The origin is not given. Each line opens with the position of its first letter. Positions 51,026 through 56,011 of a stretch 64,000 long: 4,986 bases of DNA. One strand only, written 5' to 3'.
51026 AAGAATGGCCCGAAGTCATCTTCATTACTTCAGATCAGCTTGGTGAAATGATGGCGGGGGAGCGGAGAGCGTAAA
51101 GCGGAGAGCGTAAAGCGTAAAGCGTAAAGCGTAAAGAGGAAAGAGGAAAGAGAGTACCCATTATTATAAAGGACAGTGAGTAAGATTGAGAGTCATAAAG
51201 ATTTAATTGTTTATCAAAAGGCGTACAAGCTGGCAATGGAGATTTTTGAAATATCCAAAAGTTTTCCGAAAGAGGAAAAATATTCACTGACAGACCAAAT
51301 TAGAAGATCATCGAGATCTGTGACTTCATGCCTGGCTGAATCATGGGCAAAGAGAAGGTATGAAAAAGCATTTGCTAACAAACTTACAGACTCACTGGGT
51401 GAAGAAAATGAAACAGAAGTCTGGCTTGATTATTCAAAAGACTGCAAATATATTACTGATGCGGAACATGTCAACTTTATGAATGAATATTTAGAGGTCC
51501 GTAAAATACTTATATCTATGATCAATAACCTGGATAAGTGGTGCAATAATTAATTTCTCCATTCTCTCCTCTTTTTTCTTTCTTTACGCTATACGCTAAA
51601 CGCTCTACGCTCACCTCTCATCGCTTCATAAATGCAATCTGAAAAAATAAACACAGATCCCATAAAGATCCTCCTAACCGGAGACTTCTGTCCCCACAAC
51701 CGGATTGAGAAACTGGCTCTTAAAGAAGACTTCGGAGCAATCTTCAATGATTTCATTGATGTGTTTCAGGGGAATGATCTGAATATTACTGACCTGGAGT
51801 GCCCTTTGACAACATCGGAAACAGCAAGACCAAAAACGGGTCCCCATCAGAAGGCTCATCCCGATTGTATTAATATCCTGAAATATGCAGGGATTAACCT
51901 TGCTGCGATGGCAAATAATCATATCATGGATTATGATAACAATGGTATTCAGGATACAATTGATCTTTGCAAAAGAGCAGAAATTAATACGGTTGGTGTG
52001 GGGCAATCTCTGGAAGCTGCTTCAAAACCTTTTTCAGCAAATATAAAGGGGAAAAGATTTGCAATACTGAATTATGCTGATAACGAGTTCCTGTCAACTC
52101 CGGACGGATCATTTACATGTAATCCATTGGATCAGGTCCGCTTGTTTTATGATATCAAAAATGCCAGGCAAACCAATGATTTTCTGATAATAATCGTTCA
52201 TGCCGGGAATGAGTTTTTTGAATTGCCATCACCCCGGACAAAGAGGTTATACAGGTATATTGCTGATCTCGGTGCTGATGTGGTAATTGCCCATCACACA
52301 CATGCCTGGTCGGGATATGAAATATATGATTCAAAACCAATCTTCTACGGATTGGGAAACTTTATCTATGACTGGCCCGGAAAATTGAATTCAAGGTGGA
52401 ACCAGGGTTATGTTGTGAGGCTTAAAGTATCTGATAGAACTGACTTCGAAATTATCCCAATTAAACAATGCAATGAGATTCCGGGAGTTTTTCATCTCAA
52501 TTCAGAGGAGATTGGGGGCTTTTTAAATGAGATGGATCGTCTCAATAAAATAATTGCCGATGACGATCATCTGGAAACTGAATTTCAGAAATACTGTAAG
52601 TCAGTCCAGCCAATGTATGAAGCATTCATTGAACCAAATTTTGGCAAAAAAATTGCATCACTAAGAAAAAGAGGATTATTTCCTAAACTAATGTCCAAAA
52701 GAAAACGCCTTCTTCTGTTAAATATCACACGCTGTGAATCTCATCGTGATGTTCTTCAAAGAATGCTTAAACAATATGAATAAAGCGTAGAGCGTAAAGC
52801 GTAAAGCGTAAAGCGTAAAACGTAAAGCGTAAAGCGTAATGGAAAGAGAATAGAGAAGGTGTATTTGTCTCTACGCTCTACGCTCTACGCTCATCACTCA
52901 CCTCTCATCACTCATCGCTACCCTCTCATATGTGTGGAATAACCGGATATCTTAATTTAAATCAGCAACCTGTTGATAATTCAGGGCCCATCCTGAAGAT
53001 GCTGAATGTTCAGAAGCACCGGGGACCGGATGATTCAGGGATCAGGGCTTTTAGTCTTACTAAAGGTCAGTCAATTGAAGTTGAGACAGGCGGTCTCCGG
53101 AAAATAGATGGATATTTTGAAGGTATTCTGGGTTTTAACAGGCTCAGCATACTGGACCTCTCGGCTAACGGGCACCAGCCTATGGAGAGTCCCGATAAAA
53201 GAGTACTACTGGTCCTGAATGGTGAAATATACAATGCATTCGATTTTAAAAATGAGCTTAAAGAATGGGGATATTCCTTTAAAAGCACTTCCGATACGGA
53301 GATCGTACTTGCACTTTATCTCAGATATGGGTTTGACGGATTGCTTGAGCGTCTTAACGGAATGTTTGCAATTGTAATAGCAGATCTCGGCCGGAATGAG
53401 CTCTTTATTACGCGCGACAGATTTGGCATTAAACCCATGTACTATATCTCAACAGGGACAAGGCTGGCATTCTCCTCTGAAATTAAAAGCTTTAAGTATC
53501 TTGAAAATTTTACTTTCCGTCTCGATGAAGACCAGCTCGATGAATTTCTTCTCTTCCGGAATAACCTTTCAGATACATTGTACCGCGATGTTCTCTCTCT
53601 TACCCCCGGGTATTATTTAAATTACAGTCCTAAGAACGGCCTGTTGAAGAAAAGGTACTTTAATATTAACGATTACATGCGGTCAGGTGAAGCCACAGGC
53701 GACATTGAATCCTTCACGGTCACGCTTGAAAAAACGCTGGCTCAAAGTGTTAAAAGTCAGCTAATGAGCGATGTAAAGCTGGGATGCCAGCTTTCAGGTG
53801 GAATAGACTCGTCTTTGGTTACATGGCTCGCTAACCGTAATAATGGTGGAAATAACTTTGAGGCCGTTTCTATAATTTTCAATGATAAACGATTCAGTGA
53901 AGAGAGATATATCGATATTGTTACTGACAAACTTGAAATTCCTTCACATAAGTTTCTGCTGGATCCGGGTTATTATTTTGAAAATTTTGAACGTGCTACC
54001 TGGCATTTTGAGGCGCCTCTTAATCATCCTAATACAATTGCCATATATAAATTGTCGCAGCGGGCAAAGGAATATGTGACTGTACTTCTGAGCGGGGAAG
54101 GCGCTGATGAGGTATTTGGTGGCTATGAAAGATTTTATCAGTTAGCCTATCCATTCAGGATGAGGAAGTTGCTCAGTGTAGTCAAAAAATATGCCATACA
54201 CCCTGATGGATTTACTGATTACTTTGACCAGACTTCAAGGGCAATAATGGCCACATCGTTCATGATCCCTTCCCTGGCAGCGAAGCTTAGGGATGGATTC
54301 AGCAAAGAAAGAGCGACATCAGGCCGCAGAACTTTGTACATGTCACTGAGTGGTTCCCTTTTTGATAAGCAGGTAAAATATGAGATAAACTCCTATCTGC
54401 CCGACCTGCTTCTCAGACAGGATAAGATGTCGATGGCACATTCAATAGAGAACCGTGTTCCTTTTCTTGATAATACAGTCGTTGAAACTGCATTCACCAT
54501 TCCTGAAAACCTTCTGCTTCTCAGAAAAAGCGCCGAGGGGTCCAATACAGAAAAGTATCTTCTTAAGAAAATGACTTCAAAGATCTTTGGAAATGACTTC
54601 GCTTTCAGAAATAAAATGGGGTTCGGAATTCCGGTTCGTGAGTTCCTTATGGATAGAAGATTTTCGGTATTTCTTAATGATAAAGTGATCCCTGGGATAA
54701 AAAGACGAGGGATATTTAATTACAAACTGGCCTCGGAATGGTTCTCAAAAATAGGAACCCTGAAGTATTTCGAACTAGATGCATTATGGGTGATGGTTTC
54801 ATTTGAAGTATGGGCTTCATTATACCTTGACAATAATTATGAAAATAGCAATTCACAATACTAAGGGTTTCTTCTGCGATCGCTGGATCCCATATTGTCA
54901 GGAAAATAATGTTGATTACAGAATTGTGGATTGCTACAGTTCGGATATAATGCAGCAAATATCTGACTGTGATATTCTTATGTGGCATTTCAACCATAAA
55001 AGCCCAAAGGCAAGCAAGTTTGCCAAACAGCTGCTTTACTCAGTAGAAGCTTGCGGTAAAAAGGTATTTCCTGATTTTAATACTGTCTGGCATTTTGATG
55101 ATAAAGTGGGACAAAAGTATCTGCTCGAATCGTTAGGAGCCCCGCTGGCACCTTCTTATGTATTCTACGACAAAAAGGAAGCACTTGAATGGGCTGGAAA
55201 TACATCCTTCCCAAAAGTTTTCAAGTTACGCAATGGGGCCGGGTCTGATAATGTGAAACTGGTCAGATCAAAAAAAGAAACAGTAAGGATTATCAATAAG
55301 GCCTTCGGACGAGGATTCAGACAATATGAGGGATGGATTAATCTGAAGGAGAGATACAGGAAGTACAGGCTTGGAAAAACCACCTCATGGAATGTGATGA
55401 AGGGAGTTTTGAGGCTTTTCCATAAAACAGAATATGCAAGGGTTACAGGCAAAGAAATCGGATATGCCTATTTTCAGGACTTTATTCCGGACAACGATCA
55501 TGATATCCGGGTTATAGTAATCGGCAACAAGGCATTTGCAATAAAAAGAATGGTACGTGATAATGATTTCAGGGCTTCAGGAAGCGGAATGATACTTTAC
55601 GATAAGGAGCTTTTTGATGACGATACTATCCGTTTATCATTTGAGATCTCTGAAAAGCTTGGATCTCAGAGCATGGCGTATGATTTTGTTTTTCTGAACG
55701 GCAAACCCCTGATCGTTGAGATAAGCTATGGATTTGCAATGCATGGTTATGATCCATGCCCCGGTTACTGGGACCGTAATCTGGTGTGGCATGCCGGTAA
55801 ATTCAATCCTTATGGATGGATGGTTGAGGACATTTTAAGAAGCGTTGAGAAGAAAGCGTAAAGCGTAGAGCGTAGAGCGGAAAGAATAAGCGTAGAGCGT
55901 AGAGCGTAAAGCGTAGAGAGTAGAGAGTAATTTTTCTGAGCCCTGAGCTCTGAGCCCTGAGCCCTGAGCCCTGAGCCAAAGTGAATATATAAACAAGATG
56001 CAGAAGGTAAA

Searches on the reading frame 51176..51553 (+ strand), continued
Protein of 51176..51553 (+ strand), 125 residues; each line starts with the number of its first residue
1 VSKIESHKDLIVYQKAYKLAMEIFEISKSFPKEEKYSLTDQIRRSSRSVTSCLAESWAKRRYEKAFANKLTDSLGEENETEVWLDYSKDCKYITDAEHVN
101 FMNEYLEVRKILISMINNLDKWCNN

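Call 99: get_annotated_region(hit=H25, flank=2500)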
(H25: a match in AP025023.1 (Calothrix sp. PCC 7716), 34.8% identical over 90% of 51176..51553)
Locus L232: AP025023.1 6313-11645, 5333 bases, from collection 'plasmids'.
description: Calothrix sp. PCC 7716 plasmid Cal7716_p5 DNA, complete genome
organism: Calothrix sp. PCC 7716 (NCBI taxid 2853227)
taxonomy: Bacteria; Cyanobacteriota; Cyanophyceae; Nostocales; Calotrichaceae; Calothrix; Calothrix sp. PCC 7716
host: -; source: -; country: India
typing (MOB-suite, as given by PLSDB): non-mobilizable
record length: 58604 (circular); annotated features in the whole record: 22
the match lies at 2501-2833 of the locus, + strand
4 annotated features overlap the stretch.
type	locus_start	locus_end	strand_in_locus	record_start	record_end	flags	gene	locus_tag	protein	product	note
CDS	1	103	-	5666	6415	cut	-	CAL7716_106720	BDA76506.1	Cobyrinic acid ac-diamide synthase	-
CDS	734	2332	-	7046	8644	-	-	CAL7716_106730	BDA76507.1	similar to leukotoxin secretion protein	-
CDS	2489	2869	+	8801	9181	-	-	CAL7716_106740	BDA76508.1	S23 ribosomal protein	-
CDS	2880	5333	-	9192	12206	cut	-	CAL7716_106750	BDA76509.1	toxin secretion ABC transporter ATP-binding protein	-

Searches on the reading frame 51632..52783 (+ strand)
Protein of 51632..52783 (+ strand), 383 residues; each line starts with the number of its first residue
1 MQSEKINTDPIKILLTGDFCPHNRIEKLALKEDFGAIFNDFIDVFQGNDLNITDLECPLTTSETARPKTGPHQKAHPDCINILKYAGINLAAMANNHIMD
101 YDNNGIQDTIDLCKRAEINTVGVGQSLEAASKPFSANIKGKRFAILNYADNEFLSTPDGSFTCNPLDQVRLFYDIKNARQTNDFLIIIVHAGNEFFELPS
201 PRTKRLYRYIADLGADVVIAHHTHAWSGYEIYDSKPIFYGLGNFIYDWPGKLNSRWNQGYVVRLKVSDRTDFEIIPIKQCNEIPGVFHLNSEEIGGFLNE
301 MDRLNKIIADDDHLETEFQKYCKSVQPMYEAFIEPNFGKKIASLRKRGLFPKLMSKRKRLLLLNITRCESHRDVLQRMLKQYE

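Call 10: search_protein_families(library=pfam, proteins=[window:51632-52783:+])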
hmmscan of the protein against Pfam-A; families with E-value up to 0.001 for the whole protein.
window:51632-52783:+ (383 aa): 1 family
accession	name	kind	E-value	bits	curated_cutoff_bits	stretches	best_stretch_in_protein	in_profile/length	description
PF09587.15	PGA_cap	-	3.8e-60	204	27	1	12-247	1-254/255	Bacterial capsule synthesis protein PGA_cap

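Call 17: find_encoding_contigs(protein=window:51632-52783:+, flank=6000, max_places=8)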
Protein window:51632-52783:+ (383 aa): no gene with exactly this product is on record in the collection.

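Call 19: find_homologous_proteins(query=window:51632-52783:+, max_evalue=1e-30)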
Query window:51632-52783:+ (383 aa): 1031 proteins with E <= 1e-30 among 3244 candidates; the best 120 are listed.
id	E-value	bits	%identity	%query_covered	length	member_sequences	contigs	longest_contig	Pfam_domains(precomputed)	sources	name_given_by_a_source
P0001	2.5e-264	894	100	100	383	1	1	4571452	PF09587.16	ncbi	-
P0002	2.4e-222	756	85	99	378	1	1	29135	PF09587.16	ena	-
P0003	3.0e-222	756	83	99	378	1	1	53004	PF09587.16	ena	-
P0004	1.7e-221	753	83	99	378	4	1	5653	PF09587.16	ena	-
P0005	6.4e-220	748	83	98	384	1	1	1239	PF09587.16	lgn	-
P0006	7.6e-215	731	81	98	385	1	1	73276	PF09587.16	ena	-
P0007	4.7e-212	722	79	100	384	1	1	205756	PF09587.16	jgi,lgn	jgi:poly-gamma-glutamate synthesis protein (capsule biosynthesis protein)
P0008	2.6e-210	717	80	99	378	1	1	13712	PF09587.16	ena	-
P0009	1.2e-200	685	75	99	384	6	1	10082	PF09587.16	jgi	jgi:hypothetical protein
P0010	1.0e-198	678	74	98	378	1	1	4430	PF09587.16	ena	-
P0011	4.7e-196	670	74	99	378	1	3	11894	PF09587.16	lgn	-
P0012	2.1e-195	667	75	97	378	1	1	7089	PF09587.16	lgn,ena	-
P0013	1.3e-194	665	73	99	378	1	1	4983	PF09587.16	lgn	-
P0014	4.2e-194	663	74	97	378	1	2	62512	PF09587.16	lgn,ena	-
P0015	5.4e-194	663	73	99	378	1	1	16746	PF09587.16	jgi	jgi:2',3'-cyclic-nucleotide 2'-phosphodiesterase (5'-nucleotidase family)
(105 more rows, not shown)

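Call 20: find_encoding_contigs(protein=P0001, flank=10000, max_places=3)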
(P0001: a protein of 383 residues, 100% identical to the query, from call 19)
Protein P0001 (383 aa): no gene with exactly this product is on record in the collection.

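Call 21: find_encoding_contigs(protein=P0002, flank=6000, max_places=3)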
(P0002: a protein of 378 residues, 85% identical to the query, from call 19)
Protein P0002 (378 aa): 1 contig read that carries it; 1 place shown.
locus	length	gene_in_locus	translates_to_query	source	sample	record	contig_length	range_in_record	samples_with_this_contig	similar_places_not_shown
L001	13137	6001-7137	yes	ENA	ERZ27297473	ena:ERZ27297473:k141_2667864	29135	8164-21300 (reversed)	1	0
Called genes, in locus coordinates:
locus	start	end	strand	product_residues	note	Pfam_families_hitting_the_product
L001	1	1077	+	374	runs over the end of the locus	-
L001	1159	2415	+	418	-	PF14897:EpsG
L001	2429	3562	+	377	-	-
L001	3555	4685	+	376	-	-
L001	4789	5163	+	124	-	PF05635:23S_rRNA_IVP, PF22296:bAvd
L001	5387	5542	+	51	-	-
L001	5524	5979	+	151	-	-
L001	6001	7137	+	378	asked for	PF09587:PGA_cap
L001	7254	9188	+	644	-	PF13522:GATase_6, PF13537:GATase_7, PF00733:Asn_synthase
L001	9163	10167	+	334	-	PF08443:RimK (weak)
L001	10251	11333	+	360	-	PF13439:Glyco_transf_4, PF00534:Glycos_transf_1, PF13692:Glyco_trans_1_4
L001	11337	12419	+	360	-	PF00534:Glycos_transf_1, PF13692:Glyco_trans_1_4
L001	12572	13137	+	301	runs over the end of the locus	PF01370:Epimerase, PF04321:RmlD_sub_bind, PF16363:GDP_Man_Dehyd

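Call 22: find_encoding_contigs(protein=P0003, flank=6000, max_places=3)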
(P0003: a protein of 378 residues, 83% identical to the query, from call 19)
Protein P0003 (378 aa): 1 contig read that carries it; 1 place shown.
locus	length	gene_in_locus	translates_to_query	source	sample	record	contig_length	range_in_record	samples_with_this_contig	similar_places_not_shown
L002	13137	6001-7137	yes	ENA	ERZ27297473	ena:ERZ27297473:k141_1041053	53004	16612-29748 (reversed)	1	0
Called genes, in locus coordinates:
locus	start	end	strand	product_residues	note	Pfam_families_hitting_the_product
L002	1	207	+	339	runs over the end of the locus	PF00535:Glycos_transf_2, PF10111:Glyco_tranf_2_2, PF13641:Glyco_tranf_2_3 (weak)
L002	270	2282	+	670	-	PF13522:GATase_6, PF13537:GATase_7, PF00733:Asn_synthase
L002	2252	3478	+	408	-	-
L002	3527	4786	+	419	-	PF14897:EpsG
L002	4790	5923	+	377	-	-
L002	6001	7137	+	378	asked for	PF09587:PGA_cap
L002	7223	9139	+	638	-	PF13522:GATase_6, PF13537:GATase_7, PF00733:Asn_synthase, PF02540:NAD_synthase (weak)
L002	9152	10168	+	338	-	PF08443:RimK (weak)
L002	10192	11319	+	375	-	PF13439:Glyco_transf_4, PF00534:Glycos_transf_1, PF13692:Glyco_trans_1_4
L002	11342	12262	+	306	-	PF01073:3Beta_HSD, PF01370:Epimerase, PF02719:Polysacc_synt_2, PF04321:RmlD_sub_bind, PF05368:NmrA (weak), PF16363:GDP_Man_Dehyd, PF07993:NAD_binding_4 (weak)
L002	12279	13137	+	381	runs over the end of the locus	PF00534:Glycos_transf_1, PF13692:Glyco_trans_1_4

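Call 28: find_encoding_contigs(protein=P0006, flank=6000, max_places=2)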
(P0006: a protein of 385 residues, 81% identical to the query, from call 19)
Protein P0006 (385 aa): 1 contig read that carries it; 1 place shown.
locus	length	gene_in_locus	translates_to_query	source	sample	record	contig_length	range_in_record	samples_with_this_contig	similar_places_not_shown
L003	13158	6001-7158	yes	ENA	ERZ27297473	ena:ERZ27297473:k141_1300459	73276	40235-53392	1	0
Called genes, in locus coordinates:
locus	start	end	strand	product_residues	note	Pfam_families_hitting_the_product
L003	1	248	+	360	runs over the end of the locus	PF00535:Glycos_transf_2, PF10111:Glyco_tranf_2_2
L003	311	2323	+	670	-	PF13522:GATase_6, PF13537:GATase_7, PF00733:Asn_synthase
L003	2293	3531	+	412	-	-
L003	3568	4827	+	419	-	PF14897:EpsG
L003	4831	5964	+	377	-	-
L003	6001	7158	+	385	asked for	PF09587:PGA_cap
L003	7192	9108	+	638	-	PF13522:GATase_6, PF13537:GATase_7, PF00733:Asn_synthase, PF02540:NAD_synthase (weak)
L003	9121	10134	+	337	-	PF08443:RimK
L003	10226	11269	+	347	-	PF13439:Glyco_transf_4 (weak), PF00534:Glycos_transf_1, PF13692:Glyco_trans_1_4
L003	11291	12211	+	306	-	PF01073:3Beta_HSD, PF01370:Epimerase, PF02719:Polysacc_synt_2, PF04321:RmlD_sub_bind, PF16363:GDP_Man_Dehyd, PF07993:NAD_binding_4 (weak)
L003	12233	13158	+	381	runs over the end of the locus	PF00534:Glycos_transf_1, PF13692:Glyco_trans_1_4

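Call 29: find_encoding_contigs(protein=P0007, flank=6000, max_places=2)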
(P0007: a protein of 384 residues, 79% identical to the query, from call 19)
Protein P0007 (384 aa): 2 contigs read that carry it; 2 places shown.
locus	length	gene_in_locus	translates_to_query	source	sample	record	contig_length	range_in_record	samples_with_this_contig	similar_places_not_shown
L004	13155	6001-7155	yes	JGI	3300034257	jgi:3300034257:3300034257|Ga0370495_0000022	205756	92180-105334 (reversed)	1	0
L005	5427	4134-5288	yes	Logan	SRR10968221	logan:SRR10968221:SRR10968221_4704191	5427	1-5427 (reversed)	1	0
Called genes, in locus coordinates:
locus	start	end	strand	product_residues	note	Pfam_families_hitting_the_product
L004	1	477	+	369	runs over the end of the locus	PF02350:Epimerase_2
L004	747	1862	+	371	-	-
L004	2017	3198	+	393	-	PF14897:EpsG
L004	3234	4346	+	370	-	-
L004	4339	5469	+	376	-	-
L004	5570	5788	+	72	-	PF05635:23S_rRNA_IVP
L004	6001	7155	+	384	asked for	PF09587:PGA_cap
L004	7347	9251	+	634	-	PF13522:GATase_6, PF13537:GATase_7, PF00733:Asn_synthase, PF02540:NAD_synthase (weak)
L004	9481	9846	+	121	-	PF00132:Hexapep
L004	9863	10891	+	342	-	-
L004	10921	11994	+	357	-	PF13489:Methyltransf_23 (weak), PF13847:Methyltransf_31, PF08241:Methyltransf_11, PF08242:Methyltransf_12 (weak), PF13649:Methyltransf_25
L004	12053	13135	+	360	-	PF20706:GT4-conflict (weak), PF00534:Glycos_transf_1, PF13692:Glyco_trans_1_4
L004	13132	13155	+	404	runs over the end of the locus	PF13439:Glyco_transf_4, PF00534:Glycos_transf_1, PF13692:Glyco_trans_1_4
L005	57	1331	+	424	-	PF14897:EpsG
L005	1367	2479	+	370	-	-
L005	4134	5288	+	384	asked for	PF09587:PGA_cap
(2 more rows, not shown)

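Call 35: find_related_loci(query=window:51632-52783:+, collection=metagenome_contigs, flank=3000)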
Query window:51632-52783:+ (383 aa) in metagenome_contigs; peptide patterns used: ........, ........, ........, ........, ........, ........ (x = any residue, [..] = any of these).
246 stretches matched a pattern; 102 encode a relative of the query (tblastn E <= 1e-3); the best 80 are kept; 80 distinct loci.
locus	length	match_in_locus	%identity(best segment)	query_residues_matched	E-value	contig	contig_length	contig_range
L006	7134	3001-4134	74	6-383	0e+0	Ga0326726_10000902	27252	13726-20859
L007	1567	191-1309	73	11-383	0e+0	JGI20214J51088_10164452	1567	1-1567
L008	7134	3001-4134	72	6-383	0e+0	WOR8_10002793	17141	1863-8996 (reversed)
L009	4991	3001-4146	70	2-383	0e+0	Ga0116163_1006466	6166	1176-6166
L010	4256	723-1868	70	2-383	0e+0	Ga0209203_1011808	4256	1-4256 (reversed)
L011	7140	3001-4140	72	4-383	0e+0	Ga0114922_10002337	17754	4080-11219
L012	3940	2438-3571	69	6-383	0e+0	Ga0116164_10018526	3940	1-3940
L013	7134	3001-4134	69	6-383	7e-176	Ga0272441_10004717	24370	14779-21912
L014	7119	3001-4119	65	11-383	3e-175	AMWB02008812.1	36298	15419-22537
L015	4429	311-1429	66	9-381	9e-176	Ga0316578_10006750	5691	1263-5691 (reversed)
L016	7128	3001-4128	64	8-383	6e-173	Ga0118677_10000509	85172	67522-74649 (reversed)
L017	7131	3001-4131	65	5-381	2e-171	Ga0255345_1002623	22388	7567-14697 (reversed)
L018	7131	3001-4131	65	5-381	1e-170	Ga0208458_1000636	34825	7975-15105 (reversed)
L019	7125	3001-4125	63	9-383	3e-170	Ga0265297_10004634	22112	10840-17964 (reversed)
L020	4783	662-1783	67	10-383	1e-169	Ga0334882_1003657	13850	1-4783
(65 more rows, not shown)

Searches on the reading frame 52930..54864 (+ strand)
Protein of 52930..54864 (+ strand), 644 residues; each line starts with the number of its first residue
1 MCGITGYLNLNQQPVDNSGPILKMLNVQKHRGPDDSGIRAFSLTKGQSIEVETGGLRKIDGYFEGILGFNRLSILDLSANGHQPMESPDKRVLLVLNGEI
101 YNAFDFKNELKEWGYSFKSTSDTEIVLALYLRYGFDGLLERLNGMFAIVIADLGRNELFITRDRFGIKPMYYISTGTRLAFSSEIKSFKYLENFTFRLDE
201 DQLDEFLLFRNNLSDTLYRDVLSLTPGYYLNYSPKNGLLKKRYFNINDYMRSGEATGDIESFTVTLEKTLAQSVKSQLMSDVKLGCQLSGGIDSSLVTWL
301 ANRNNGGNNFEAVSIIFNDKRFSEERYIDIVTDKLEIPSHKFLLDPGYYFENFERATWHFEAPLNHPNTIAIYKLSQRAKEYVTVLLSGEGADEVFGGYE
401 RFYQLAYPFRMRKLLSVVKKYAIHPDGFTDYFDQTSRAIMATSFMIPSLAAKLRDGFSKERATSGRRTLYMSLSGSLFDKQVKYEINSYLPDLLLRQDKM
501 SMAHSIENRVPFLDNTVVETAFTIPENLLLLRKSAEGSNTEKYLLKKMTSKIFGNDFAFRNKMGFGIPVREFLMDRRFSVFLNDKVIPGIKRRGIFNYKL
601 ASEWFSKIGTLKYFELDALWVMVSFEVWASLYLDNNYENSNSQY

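Call 10: search_protein_families(library=pfam, proteins=[window:52930-54864:+])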
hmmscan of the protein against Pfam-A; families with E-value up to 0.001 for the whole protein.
window:52930-54864:+ (644 aa): 4 families
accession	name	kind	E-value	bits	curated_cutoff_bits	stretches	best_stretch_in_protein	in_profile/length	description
PF00733.27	Asn_synthase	-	2.5e-67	228.5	21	1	266-629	2-353/354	Asparagine synthase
PF13537.11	GATase_7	-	9.1e-39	132.7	25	1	70-188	2-121/123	Glutamine amidotransferase domain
PF13522.11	GATase_6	-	7.3e-34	117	27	1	66-184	13-130/130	Glutamine amidotransferase domain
PF02540.23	NAD_synthase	-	0.00017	21.2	21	1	265-348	4-85/242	NAD synthase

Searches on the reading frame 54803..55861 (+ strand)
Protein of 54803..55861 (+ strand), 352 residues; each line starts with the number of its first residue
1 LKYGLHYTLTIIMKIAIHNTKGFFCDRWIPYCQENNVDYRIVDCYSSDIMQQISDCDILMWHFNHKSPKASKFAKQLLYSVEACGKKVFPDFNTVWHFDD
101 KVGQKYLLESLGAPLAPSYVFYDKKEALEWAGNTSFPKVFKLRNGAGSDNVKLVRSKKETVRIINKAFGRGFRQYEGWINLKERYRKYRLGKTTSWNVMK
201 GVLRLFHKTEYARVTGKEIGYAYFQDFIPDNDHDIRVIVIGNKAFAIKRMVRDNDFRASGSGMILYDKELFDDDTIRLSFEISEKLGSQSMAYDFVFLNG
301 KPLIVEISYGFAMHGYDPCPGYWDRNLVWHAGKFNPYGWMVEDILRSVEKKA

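Call 10: search_protein_families(library=pfam, proteins=[window:54803-55861:+])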
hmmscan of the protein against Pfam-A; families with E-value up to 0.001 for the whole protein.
window:54803-55861:+ (352 aa): 1 family
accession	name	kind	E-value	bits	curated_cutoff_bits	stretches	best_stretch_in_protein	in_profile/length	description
PF08443.16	RimK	-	8.7e-05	22.6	21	0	224-307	78-163/188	RimK-like ATP-grasp domain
